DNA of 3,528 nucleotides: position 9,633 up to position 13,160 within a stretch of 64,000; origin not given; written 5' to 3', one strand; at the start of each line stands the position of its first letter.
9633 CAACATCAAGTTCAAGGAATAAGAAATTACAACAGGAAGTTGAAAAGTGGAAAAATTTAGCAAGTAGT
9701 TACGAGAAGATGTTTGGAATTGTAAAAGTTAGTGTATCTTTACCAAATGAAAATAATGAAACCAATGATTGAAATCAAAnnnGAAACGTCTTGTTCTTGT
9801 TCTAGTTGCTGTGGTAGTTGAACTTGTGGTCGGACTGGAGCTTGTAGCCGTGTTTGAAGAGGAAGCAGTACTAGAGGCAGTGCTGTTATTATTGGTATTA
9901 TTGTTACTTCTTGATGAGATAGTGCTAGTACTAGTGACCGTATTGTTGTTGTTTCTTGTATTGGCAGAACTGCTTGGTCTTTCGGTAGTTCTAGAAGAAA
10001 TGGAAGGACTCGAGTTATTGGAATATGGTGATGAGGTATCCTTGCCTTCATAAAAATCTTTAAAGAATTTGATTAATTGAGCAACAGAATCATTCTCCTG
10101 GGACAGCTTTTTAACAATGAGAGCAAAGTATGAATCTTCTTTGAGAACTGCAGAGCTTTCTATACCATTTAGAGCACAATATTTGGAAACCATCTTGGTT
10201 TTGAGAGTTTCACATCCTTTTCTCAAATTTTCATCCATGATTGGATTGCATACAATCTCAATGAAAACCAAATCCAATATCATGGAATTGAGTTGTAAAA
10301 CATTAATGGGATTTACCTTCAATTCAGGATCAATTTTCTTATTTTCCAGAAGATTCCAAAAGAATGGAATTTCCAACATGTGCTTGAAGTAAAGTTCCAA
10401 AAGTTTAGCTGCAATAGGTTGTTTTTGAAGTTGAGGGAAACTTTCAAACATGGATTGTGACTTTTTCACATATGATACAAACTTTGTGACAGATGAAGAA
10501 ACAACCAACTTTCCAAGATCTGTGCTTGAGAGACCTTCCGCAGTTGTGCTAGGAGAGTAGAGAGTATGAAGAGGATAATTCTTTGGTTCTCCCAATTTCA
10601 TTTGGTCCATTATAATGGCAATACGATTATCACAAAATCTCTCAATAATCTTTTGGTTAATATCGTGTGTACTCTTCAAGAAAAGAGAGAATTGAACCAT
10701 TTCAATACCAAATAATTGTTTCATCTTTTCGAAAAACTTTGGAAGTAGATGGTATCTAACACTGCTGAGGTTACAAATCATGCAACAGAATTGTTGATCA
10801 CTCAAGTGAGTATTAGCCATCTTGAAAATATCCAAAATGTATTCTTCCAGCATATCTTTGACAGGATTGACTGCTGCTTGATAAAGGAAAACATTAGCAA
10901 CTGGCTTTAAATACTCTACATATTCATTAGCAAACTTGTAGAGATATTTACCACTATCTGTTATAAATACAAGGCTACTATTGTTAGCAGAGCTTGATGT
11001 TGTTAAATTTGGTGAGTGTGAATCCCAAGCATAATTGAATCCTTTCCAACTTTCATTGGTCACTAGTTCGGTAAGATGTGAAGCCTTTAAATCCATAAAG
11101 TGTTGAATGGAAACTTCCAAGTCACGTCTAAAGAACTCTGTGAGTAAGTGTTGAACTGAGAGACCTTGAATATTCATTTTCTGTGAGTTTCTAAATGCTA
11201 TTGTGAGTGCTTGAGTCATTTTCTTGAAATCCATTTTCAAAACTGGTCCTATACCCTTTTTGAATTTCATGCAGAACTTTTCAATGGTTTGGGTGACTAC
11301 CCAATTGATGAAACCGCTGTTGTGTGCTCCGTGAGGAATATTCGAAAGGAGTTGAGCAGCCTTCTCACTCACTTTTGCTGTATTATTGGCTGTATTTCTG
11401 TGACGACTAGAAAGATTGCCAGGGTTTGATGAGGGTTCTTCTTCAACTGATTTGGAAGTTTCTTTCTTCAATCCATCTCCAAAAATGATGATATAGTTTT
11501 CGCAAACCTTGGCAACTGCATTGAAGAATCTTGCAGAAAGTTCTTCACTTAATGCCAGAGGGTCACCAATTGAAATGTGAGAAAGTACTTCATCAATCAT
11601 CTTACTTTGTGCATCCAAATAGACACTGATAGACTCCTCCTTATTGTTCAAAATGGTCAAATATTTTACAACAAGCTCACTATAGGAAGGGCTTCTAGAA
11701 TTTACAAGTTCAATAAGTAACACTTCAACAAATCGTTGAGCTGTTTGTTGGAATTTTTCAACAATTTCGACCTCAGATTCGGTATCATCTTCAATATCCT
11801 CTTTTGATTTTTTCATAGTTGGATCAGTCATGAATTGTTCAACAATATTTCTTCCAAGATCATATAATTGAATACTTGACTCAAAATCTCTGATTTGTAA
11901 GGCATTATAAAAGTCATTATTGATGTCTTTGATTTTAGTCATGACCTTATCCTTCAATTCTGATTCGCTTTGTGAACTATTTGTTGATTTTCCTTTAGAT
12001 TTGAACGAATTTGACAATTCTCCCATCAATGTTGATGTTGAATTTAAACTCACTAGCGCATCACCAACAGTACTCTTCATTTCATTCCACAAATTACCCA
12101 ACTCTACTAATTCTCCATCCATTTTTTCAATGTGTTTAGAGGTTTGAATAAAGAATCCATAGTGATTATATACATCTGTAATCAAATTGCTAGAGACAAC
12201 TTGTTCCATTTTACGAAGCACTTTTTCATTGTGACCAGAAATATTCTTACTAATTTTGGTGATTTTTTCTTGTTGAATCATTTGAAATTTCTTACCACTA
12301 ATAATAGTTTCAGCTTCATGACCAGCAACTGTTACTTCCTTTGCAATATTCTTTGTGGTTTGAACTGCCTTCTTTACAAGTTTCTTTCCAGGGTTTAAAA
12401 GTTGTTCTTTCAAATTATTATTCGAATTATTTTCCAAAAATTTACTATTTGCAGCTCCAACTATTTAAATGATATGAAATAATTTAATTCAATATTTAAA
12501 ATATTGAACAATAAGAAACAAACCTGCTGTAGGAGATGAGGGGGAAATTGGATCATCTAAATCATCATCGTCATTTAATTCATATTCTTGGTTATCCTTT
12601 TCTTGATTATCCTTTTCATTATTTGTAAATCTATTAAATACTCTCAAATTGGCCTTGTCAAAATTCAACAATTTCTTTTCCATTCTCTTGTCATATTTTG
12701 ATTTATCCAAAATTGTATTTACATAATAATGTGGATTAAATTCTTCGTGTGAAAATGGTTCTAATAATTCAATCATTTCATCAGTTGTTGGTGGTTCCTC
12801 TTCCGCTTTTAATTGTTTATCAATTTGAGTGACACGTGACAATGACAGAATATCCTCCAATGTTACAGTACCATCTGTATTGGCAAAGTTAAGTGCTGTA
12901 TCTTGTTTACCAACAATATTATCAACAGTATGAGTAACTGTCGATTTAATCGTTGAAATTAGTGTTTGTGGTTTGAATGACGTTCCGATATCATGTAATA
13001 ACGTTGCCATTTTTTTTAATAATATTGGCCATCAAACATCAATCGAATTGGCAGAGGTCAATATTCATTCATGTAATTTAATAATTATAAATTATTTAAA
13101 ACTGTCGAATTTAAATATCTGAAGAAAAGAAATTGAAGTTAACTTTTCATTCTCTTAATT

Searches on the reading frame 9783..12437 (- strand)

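Call 4: search_protein_families(library=pfam, proteins=[window:9783-12437:-])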
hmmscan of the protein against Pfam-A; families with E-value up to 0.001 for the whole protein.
window:9783-12437:- (885 aa): 2 families
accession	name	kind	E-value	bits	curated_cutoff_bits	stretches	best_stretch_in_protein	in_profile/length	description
PF16528.11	Exo84_C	-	4.5e-06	27.1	32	1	206-329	31-156/205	Exocyst component 84 C-terminal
PF08700.17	VPS51_Exo84_N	-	0.00046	20.7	24.2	0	73-125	30-82/87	Vps51/EXO84/COG1 N-terminal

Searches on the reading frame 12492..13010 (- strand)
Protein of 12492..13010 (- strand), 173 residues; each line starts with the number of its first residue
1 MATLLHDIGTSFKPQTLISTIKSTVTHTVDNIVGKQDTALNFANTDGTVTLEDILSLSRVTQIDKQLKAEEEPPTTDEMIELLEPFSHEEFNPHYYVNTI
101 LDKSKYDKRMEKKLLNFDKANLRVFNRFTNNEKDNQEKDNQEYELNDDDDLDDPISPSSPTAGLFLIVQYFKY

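Call 51: search_protein_families(library=pfam, proteins=[window:12492-13010:-], max_evalue=0.01)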
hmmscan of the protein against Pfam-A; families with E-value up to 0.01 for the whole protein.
window:12492-13010:- (173 aa): 1 family
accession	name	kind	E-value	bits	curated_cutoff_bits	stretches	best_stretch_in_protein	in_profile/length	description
PF11309.13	DUF3112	-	0.0069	16.3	23.3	1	73-147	77-149/217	Protein of unknown function (DUF3112)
